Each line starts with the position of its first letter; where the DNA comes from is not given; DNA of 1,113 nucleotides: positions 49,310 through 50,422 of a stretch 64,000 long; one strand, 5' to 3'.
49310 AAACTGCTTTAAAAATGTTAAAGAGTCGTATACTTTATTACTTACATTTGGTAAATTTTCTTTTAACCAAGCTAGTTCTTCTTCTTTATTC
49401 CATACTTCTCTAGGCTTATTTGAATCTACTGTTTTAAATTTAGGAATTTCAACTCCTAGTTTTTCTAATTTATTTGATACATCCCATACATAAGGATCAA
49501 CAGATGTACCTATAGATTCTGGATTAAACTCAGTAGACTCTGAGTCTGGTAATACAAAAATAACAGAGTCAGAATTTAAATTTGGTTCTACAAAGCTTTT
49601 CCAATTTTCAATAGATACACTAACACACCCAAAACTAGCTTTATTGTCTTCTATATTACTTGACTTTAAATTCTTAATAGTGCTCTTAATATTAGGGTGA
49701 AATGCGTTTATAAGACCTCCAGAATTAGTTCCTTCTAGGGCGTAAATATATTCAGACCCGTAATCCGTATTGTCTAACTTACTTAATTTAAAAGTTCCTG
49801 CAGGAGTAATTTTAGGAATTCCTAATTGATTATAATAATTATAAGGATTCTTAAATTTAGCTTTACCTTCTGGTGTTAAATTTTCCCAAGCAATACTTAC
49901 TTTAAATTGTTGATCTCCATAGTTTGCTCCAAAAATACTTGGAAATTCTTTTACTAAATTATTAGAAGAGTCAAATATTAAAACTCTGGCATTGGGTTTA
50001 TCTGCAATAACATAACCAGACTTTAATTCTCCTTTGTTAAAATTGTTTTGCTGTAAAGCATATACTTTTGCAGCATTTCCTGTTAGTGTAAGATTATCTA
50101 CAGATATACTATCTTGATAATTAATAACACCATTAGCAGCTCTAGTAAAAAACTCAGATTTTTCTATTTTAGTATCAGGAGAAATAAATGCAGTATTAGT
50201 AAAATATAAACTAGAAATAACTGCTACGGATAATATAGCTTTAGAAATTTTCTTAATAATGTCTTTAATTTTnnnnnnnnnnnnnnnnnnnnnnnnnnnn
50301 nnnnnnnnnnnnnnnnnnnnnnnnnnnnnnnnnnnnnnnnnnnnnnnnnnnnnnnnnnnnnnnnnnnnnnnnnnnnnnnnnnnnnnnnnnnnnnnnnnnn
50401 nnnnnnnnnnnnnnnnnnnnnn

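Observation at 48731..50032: YkuD L,D-transpeptidase-like, HEXXH zincin and ART-like modules in tandem in the middle of the giant protein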

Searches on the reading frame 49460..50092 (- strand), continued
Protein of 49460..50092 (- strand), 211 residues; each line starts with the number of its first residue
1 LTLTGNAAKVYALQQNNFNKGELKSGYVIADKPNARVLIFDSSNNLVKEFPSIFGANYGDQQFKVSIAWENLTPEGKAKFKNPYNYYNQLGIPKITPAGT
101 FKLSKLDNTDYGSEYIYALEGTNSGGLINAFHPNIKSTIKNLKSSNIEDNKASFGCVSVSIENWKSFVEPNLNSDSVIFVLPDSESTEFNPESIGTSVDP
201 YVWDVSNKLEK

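Call 89: fold_search(model_id=the predicted structure, library=viral)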
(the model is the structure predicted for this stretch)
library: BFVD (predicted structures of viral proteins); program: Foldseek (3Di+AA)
matches with E <= 10: 337; with E <= 0.001: 8
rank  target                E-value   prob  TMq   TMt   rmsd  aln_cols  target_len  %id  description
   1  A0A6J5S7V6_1          3.6e-13  1.00  0.70  0.11   3.8       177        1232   21  Large polyvalent protein associated domain-containing protein [uncultured Caudovirales phage]
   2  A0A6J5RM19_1          1.1e-11  1.00  0.65  0.12   4.9       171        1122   25  Gene product 88 domain-containing protein [uncultured Caudovirales phage]
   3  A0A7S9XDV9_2          1.8e-08  1.00  0.59  0.13   8.4       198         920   19  LysM domain-containing protein [Virus NIOZ-UU157]
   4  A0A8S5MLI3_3          1.7e-04  1.00  0.41  0.06   3.0       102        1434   22  Crystallin beta/gamma motif-containing protein [Podoviridae sp. ctlpi2]
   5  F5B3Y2                4.8e-04  1.00  0.49  0.37   6.9       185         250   14  (no name in the UniProt tables at hand)
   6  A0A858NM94            6.2e-04  1.00  0.40  0.52   9.2       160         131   13  (no name in the UniProt tables at hand)
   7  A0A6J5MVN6            6.6e-04  0.99  0.39  0.36   7.9       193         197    9  Uncharacterized protein [uncultured Caudovirales phage]
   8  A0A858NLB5            8.0e-04  1.00  0.47  0.57   6.2       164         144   13  (no name in the UniProt tables at hand)
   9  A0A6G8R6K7            1.2e-03  1.00  0.48  0.11   6.2       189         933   17  Glycoside hydrolase family 19 catalytic domain-containing protein [Synechococcus phage S-N03]
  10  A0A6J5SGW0            2.1e-03  1.00  0.42  0.57   6.5       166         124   14  Tlde1 domain-containing protein [uncultured Caudovirales phage]
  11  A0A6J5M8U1            3.0e-03  0.97  0.43  0.17   7.5       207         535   13  Uncharacterized protein [uncultured Caudovirales phage]
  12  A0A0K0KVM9            6.5e-03  0.99  0.45  0.15   8.4       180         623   15  Uncharacterized protein [Prochlorococcus phage P-TIM68]
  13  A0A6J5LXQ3            1.2e-02  0.82  0.39  0.41  10.0       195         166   11  Uncharacterized protein [uncultured Caudovirales phage]
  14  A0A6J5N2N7            3.7e-02  0.87  0.47  0.45   6.4       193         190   12  Uncharacterized protein [uncultured Caudovirales phage]
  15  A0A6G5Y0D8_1          5.0e-02  0.41  0.28  0.06  14.8       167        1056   12  (no name in the UniProt tables at hand)
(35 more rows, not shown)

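Call 114: find_encoding_contigs(protein=P0009, flank=10000, max_places=2)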
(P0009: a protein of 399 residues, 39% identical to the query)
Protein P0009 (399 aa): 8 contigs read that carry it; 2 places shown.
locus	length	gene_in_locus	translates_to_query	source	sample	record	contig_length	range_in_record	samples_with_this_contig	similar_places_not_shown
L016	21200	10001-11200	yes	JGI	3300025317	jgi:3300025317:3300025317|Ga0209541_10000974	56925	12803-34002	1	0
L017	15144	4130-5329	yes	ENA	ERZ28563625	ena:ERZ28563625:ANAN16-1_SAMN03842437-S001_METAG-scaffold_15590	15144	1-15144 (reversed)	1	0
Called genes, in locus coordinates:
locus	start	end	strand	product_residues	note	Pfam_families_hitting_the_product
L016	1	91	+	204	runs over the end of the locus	-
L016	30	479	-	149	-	PF04307:YdjM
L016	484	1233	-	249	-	PF01978:TrmB, PF22194:WHD_F93 (faint)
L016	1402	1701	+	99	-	-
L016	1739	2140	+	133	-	-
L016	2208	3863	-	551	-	PF01743:PolyA_pol, PF12627:PolyA_pol_RNAbd, PF01966:HD (weak), PF13735:tRNA_NucTran2_2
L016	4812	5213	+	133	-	PF08378:NERD (faint), PF02021:UPF0102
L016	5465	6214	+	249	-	PF02535:Zip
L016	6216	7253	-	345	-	PF23446:LysM1_NFP_LYK (faint), PF01476:LysM, PF23473:LysM3_LYK4_5 (faint), PF01476:LysM, PF01551:Peptidase_M23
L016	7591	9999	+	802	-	-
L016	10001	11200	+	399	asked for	PF03734:YkuD (faint)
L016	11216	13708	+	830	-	-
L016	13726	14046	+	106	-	PF18908:DUF5663 (weak)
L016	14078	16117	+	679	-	PF00580:UvrD-helicase, PF01443:Viral_helicase1 (faint), PF13086:AAA_11 (weak), PF13245:AAA_19, PF13604:AAA_30 (faint), PF13087:AAA_12 (faint), PF13361:UvrD_C, PF13538:UvrD_C_2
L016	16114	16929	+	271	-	PF00398:RrnaAD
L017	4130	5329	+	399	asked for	PF03734:YkuD (faint)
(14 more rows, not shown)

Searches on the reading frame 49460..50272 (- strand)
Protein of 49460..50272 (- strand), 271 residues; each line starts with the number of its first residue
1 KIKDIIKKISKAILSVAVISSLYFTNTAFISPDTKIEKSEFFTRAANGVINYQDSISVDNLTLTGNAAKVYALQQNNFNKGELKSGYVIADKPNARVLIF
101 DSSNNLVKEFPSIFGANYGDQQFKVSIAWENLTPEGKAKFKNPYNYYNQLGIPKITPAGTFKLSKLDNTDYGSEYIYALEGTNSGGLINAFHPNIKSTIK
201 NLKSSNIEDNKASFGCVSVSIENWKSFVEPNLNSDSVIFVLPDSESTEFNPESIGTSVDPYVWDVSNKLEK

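Call 5: search_protein_families(library=pfam, proteins=[window:49460-50272:-], max_evalue=10)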
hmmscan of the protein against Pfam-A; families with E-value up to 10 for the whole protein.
window:49460-50272:- (271 aa): 2 families
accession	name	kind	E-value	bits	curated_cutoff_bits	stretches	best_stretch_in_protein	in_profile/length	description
PF03734.19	YkuD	-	0.00022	22.3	23.4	1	86-225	2-132/146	L,D-transpeptidase catalytic domain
PF03374.19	ANT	-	0.23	12.3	25.3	1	55-94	17-56/108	Phage antirepressor protein KilAC domain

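Call 6: search_protein_families(library=phrogs, proteins=[window:49460-50272:-], max_evalue=1)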
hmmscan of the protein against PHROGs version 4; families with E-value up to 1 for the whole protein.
window:49460-50272:- (271 aa): 0 families

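Call 8: search_protein_families(library=ncbifam, proteins=[window:49460-50272:-], max_evalue=1)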
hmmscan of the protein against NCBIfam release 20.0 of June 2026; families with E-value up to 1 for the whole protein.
window:49460-50272:- (271 aa): 0 families
